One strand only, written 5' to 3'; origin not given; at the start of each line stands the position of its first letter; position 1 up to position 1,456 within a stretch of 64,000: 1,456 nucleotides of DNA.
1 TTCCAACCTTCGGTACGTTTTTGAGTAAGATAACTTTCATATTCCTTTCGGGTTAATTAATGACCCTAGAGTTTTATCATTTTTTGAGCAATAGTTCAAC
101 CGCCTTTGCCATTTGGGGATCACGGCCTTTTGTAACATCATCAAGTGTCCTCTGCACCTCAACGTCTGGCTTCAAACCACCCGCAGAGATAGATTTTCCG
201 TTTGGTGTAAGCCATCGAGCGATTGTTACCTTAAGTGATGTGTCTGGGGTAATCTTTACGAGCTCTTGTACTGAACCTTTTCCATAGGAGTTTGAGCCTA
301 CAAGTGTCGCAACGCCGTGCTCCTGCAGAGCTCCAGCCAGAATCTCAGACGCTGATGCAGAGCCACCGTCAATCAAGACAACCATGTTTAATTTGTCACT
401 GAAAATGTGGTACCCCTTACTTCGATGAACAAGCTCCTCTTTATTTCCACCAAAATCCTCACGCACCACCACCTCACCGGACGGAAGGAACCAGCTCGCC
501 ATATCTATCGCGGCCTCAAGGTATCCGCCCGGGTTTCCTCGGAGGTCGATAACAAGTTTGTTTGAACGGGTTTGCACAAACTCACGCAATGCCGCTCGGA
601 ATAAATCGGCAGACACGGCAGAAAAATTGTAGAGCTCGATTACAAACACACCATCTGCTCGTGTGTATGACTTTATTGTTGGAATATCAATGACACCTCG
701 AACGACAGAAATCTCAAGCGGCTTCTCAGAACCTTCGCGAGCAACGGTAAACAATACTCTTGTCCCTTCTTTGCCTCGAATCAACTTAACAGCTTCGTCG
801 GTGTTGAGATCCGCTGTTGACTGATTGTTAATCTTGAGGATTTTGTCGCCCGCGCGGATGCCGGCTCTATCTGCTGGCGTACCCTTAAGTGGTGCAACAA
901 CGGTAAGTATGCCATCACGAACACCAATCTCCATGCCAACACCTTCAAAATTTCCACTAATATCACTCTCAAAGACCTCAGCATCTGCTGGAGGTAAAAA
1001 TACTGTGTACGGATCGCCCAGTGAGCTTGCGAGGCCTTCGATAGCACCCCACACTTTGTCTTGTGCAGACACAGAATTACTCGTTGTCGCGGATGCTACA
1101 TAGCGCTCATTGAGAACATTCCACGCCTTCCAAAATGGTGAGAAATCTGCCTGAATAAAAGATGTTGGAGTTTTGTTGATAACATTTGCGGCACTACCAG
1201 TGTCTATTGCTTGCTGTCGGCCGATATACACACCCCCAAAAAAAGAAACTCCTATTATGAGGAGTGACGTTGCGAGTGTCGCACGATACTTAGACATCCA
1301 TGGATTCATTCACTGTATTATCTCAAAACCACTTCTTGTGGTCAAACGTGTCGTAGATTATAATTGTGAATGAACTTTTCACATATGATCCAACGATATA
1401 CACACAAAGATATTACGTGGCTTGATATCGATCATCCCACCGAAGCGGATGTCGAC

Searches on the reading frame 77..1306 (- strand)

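Call 67: search_protein_families(library=pfam, proteins=[window:77-1306:-], max_evalue=0.001)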
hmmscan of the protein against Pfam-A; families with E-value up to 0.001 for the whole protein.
window:77-1306:- (409 aa): 5 families
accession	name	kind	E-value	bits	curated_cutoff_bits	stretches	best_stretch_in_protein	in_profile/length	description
PF03572.23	Peptidase_S41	-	4.3e-46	157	24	1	222-384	4-165/165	Peptidase family S41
PF17820.7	PDZ_6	-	1.9e-16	60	27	1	136-190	2-54/54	PDZ domain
PF00595.29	PDZ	-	3.7e-11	43.7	23.2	1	123-185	12-77/81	PDZ domain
PF13180.12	PDZ_2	-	2.2e-10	41.1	27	1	124-201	4-80/80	PDZ domain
PF22694.1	CtpB_N-like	-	1.3e-05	25.9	27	1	24-104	6-81/85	Activating protease CtpB N-terminal domain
